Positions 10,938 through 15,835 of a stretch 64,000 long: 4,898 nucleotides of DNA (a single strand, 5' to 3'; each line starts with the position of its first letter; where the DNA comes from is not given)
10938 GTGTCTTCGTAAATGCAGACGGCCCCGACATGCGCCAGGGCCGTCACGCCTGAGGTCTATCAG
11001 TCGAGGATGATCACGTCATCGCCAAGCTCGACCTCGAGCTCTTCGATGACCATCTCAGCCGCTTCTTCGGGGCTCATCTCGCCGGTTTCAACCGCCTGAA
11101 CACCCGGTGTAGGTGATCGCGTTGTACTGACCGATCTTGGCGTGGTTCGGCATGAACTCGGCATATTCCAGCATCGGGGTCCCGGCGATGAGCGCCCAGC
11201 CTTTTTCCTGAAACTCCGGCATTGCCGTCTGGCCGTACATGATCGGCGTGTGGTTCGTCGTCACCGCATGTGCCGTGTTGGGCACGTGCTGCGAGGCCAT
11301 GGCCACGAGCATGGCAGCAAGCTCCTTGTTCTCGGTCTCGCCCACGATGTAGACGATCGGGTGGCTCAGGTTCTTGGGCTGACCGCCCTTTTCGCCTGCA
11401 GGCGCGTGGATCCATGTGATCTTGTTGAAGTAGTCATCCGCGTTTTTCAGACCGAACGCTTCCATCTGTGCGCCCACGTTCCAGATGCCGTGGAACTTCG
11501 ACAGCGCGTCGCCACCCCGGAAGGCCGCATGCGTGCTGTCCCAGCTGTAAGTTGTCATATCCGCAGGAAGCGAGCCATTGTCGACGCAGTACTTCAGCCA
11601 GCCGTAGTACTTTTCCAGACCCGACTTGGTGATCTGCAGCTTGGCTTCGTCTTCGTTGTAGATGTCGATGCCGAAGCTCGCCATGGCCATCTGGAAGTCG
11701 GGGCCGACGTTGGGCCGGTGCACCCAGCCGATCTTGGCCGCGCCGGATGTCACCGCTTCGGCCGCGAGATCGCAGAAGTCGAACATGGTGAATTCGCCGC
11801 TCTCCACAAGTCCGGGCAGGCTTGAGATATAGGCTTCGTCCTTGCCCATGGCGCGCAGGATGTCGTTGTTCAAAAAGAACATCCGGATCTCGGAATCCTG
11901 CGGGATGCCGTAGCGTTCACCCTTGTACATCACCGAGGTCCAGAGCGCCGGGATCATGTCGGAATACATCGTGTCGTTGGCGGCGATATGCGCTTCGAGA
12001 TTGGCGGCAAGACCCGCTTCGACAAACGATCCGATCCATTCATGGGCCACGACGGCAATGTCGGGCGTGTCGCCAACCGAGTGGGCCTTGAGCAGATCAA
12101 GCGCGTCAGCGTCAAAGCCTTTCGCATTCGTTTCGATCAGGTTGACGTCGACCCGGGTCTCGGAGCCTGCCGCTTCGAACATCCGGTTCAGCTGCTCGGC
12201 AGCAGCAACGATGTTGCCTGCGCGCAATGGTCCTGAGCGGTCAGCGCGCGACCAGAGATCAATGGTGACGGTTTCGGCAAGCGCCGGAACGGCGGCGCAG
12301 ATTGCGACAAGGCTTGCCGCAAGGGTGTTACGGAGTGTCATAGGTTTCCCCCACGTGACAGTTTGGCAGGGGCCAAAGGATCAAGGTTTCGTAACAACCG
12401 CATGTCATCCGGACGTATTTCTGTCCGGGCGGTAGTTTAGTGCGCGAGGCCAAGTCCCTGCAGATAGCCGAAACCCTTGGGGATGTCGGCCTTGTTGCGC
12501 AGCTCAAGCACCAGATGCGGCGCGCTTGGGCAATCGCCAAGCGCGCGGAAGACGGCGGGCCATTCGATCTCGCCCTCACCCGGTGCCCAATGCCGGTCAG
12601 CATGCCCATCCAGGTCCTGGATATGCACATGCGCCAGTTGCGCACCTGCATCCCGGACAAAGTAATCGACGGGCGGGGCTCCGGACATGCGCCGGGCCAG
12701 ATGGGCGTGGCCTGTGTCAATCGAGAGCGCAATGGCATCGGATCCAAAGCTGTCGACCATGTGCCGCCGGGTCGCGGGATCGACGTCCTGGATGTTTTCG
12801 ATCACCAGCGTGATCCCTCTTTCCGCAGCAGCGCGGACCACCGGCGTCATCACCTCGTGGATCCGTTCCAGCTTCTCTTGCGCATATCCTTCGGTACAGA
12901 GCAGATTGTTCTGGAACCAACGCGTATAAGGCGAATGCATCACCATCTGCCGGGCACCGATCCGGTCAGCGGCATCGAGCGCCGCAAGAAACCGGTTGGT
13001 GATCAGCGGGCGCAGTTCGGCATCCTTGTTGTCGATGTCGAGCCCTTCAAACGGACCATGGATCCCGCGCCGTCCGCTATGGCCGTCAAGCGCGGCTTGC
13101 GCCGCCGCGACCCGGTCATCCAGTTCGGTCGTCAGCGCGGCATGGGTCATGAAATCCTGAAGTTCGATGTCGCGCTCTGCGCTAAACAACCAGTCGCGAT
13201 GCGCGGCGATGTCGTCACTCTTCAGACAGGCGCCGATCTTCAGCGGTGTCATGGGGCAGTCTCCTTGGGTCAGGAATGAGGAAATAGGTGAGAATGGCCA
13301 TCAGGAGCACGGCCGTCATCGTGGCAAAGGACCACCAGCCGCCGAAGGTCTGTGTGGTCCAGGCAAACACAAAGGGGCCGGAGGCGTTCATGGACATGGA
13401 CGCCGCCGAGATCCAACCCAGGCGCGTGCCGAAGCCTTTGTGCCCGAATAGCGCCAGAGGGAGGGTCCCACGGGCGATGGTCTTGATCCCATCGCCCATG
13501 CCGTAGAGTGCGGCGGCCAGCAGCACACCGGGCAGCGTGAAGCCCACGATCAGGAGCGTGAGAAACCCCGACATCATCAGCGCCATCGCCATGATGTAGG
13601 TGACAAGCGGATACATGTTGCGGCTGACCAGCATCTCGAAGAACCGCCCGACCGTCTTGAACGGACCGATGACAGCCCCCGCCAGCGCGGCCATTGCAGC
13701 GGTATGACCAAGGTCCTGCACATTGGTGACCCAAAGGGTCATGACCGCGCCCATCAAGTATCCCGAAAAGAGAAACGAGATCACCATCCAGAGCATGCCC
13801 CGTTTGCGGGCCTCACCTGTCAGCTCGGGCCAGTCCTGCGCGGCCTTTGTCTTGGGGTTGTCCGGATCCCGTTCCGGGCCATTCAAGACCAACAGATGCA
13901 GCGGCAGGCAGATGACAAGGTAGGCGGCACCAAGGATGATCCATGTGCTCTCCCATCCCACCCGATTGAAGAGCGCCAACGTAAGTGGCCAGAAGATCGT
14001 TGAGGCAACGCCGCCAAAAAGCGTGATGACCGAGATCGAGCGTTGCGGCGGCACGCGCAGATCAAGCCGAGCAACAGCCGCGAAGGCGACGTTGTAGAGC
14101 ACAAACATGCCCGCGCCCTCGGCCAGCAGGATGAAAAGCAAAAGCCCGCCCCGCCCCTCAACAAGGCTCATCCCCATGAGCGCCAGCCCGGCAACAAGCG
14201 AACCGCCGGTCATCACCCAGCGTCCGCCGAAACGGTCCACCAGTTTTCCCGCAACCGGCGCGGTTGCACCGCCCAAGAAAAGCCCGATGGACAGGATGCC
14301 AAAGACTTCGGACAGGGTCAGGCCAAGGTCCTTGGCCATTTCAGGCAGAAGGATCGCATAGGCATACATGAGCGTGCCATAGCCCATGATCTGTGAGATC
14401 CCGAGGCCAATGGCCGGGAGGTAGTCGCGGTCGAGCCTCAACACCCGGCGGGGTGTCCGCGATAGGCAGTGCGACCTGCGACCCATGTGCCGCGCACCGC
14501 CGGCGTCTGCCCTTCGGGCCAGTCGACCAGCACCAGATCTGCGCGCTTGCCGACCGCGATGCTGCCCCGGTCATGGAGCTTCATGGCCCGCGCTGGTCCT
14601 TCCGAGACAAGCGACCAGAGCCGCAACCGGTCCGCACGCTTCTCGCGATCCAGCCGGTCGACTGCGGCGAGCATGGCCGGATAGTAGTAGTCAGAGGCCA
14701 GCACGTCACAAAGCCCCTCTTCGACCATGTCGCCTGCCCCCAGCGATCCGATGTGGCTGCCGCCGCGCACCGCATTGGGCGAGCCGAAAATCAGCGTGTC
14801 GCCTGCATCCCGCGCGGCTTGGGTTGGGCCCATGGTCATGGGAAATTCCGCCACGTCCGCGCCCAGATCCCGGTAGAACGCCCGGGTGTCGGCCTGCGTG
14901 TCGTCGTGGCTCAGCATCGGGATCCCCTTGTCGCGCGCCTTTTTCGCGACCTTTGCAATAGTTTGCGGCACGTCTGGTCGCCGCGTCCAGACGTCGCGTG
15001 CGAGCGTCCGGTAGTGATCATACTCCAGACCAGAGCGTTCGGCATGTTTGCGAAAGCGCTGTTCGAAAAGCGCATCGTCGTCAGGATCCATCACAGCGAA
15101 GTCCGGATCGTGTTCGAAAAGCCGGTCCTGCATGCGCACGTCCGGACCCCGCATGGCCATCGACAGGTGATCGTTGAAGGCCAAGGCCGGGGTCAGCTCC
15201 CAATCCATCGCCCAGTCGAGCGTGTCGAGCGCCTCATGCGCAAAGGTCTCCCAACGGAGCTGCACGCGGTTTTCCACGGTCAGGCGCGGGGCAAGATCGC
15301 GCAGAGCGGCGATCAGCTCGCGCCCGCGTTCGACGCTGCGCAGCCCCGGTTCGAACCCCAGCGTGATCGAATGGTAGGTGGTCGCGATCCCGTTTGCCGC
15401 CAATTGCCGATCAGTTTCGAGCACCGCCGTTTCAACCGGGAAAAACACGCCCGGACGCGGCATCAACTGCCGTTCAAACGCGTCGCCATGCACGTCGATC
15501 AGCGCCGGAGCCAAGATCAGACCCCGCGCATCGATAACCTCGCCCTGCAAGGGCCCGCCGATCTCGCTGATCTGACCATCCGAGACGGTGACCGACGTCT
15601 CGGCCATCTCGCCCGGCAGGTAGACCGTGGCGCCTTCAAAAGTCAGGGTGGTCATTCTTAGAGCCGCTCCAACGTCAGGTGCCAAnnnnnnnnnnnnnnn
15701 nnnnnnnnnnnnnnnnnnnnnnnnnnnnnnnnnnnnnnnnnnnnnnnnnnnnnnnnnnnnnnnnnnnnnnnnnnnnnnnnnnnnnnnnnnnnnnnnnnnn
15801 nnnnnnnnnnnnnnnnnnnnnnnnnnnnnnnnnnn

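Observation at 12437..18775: Atypical phnD-phnC-phnE-methyltransferase-phnM-MFS-TIM-barrel operon without C-P lyase core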

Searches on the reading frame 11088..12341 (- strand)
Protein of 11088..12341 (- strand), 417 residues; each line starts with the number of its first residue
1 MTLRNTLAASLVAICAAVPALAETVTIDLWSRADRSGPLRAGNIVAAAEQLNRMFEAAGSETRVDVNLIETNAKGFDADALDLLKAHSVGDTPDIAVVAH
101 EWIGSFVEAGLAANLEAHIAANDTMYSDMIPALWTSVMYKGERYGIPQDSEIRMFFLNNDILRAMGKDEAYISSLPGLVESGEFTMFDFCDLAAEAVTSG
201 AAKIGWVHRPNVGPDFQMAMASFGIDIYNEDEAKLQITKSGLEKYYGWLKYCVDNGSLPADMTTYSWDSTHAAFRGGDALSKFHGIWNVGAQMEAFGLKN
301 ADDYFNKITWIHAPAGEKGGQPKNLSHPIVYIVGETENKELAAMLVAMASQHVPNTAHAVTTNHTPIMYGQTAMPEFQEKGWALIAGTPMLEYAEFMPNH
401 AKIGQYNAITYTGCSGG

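Call 4: search_protein_families(library=pfam, proteins=[window:11088-12341:-], max_evalue=0.01)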
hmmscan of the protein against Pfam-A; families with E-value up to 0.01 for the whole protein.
window:11088-12341:- (417 aa): 2 families
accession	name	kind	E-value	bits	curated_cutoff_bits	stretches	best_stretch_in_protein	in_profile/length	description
PF13416.11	SBP_bac_8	-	6.1e-16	59.5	27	1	57-380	5-274/279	Bacterial extracellular solute-binding protein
PF01547.30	SBP_bac_1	-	3.7e-11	44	26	1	62-344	22-295/307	Bacterial extracellular solute-binding protein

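Call 5: search_protein_families(library=ncbifam, proteins=[window:11088-12341:-], max_evalue=0.01)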
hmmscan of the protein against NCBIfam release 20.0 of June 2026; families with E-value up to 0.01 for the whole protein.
window:11088-12341:- (417 aa): 2 families
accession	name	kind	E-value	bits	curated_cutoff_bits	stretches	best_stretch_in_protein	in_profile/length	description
NF007011.0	PRK09474.1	equivalog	1.9e-07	30.3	291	1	85-166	75-152/396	maltose/maltodextrin ABC transporter substrate-binding protein MalE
NF053763.1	ABCarbgalBndGanS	equivalog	2.4e-05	23.3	700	1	58-163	60-158/420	galactooligosaccharide ABC transporter substrate-binding protein GanS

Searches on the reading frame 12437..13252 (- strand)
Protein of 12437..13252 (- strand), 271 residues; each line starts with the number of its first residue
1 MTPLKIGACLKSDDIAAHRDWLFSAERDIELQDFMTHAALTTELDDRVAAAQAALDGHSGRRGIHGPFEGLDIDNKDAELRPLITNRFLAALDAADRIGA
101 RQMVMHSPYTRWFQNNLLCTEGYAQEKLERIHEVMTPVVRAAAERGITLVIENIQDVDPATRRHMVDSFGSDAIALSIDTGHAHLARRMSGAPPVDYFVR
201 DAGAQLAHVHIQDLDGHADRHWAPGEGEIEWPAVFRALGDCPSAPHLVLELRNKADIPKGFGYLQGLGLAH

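Call 4: search_protein_families(library=pfam, proteins=[window:12437-13252:-], max_evalue=0.01)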
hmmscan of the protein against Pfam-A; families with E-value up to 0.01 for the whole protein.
window:12437-13252:- (271 aa): 1 family
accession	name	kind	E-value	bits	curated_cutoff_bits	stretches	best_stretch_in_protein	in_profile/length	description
PF01261.30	AP_endonuc_2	-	1.9e-28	100.2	31.1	1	44-258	26-240/249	Xylose isomerase-like TIM barrel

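Call 5: search_protein_families(library=ncbifam, proteins=[window:12437-13252:-], max_evalue=0.01)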
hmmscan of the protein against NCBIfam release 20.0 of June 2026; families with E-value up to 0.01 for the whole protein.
window:12437-13252:- (271 aa): 6 families
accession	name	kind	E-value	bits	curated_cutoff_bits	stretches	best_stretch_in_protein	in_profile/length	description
NF041099.2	keto_glucon_epim_IolO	equivalog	4.3e-07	29.5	300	1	69-241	76-236/269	5-keto-L-gluconate epimerase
NF007360.0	PRK09856.1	equivalog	7.1e-06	25.7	305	1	189-249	186-246/276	fructoselysine 3-epimerase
NF051856.1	PsicseEpim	equivalog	9.6e-05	22.3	300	1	72-246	73-240/287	D-psicose 3-epimerase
TIGR03234.1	OH-pyruv-isom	equivalog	9.6e-05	21.8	353.45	1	130-263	116-252/254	hydroxypyruvate isomerase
NF043033.1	OxoTetrIsom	equivalog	0.00025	20.9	325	1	131-264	118-250/251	2-oxo-tetronate isomerase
NF007441.0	PRK09989.1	equivalog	0.00027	20.8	412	1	167-264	166-254/258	HPr family phosphocarrier protein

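Call 18: search_solved_structures(query=window:12437-13252:-, max_evalue=0.001)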
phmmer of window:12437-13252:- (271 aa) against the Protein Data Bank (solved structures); distinct sequences matched with E-value up to 0.001: 2.
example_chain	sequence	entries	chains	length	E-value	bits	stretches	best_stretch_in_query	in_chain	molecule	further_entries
3ayt_A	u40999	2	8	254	8.1e-15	58.2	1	50-253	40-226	Putative uncharacterized protein TTHB071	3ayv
3wqo_A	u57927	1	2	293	4.3e-09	39.5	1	63-256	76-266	Uncharacterized protein MJ1311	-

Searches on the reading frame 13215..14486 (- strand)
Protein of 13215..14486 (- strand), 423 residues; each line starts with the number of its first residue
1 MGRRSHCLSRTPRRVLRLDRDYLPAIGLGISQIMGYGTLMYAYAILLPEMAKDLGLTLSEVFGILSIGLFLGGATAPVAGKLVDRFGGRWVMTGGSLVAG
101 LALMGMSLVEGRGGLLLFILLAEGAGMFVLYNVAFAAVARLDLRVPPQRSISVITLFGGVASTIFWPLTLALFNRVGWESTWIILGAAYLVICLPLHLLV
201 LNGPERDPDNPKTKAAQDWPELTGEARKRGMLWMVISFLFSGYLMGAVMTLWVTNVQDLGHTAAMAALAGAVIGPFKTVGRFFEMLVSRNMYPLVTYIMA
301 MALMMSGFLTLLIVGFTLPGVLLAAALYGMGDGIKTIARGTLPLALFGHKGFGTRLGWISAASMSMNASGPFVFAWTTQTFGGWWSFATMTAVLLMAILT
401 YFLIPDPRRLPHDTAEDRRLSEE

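Call 4: search_protein_families(library=pfam, proteins=[window:13215-14486:-], max_evalue=0.01)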
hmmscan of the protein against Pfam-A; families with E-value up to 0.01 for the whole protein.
window:13215-14486:- (423 aa): 1 family
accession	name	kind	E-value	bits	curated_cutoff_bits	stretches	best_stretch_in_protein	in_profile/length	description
PF07690.21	MFS_1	-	1.7e-28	100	33.4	2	36-334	8-310/347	Major Facilitator Superfamily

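Call 5: search_protein_families(library=ncbifam, proteins=[window:13215-14486:-], max_evalue=0.01)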
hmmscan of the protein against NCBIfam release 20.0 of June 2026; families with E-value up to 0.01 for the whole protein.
window:13215-14486:- (423 aa): 8 families
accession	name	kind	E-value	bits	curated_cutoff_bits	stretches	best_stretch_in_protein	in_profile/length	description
NF033733.1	MFS_ArsK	equivalog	7.5e-87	291.7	400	1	26-404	6-384/388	arsenite efflux MFS transporter ArsK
NF049980.1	SfMCT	equivalog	5.5e-21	74.7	320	1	38-393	16-377/378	L-lactate MFS transporter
TIGR00892.1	2A0113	subfamily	7.9e-10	38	586.1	1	42-221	37-215/455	monocarboxylate transporter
TIGR00890.1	2A0111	subfamily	7.9e-09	34.9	374.85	1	39-398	18-375/377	oxalate/formate antiport family MFS transporter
NF007782.0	PRK10473.1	subfamily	3.7e-07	29.6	417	1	39-236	18-198/394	MdtL family multidrug efflux MFS transporter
NF038246.1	bile_salt_MFS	equivalog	2.2e-05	23.5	400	1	46-396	28-395/408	conjugated bile salt MFS transporter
TIGR00883.1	2A0106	subfamily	0.00012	21.3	443.45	1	30-132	233-336/400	metabolite/H+ symporter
TIGR04259.1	oxa_formateAnti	equivalog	0.00015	20.8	335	1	29-371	8-359/405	oxalate/formate MFS antiporter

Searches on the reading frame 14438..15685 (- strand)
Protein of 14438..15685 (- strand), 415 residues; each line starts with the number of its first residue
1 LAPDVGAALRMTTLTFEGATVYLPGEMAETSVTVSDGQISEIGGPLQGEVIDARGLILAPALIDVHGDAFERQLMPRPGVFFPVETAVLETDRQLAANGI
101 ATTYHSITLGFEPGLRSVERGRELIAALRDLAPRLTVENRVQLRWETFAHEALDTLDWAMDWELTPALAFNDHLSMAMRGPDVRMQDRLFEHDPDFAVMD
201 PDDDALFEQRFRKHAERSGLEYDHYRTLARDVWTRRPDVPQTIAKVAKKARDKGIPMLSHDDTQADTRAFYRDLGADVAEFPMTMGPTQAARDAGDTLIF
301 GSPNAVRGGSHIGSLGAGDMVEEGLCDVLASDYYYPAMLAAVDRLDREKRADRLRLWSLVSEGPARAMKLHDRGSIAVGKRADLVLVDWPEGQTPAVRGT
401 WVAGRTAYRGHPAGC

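Call 4: search_protein_families(library=pfam, proteins=[window:14438-15685:-], max_evalue=0.01)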
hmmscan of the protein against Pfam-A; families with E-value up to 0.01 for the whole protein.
window:14438-15685:- (415 aa): 2 families
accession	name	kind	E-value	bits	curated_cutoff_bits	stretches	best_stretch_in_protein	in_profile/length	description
PF07969.17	Amidohydro_3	-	2.6e-16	60.6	29.7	1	337-408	398-472/472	Amidohydrolase family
PF01979.26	Amidohydro_1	-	2.4e-08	34.1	25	1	313-404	253-342/345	Amidohydrolase family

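Call 5: search_protein_families(library=ncbifam, proteins=[window:14438-15685:-], max_evalue=0.01)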
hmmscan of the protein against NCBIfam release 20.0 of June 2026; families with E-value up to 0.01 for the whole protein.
window:14438-15685:- (415 aa): 45 families (the best 25 are shown)
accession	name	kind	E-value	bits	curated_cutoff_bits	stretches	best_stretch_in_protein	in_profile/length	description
NF011987.0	PRK15446.2-3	subfamily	3e-110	368.7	253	1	10-409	8-385/395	alpha-D-ribose 1-methylphosphonate 5-triphosphate diphosphatase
NF011985.0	PRK15446.2-1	equivalog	4.2e-103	345.3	656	2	211-408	179-376/397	alpha-D-ribose 1-methylphosphonate 5-triphosphate diphosphatase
TIGR02318.1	phosphono_phnM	equivalog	9.3e-86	288.1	390.55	2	214-406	181-374/376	phosphonate metabolism protein PhnM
NF011990.0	PRK15446.2-6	subfamily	4.6e-77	259.3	233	2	220-412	195-387/390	alpha-D-ribose 1-methylphosphonate 5-triphosphate diphosphatase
NF011984.0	PRK15446.1-5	equivalog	5.1e-69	232.9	260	2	239-406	211-377/379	alpha-D-ribose 1-methylphosphonate 5-triphosphate diphosphatase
NF011989.0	PRK15446.2-5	equivalog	1.8e-68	231.1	565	2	241-409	212-379/385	alpha-D-ribose 1-methylphosphonate 5-triphosphate diphosphatase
NF011983.0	PRK15446.1-4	equivalog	1.5e-54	185.4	486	1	15-405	6-376/379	alpha-D-ribose 1-methylphosphonate 5-triphosphate diphosphatase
NF011988.0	PRK15446.2-4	equivalog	1.2e-53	182.7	369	2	235-408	205-376/389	alpha-D-ribose 1-methylphosphonate 5-triphosphate diphosphatase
NF011981.0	PRK15446.1-2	equivalog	3.8e-45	154.2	375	2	244-406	213-376/378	alpha-D-ribose 1-methylphosphonate 5-triphosphate diphosphatase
NF011982.0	PRK15446.1-3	equivalog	2.6e-42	145.1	684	1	47-405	36-374/377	alpha-D-ribose 1-methylphosphonate 5-triphosphate diphosphatase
NF011986.0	PRK15446.2-2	equivalog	2.8e-39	135.1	465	2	204-408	178-378/406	alpha-D-ribose 1-methylphosphonate 5-triphosphate diphosphatase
NF006559.0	PRK09060.1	equivalog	6.9e-11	41.1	482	2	351-407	344-398/444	dihydroorotase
TIGR00857.1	pyrC_multi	subfamily_domain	4e-10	39.2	279.05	2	25-66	1-45/412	dihydroorotase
NF002668.0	PRK02382.1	equivalog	1.3e-09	37.3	452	1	335-391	322-374/436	dihydroorotase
TIGR03178.1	allantoinase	equivalog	1.6e-09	37.1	357.85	2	16-68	4-59/441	allantoinase AllB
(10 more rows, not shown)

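Call 17: search_solved_structures(query=window:14438-15685:-, max_evalue=0.001, show_alignments=1)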
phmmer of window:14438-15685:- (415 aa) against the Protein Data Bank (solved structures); distinct sequences matched with E-value up to 0.001: 0.
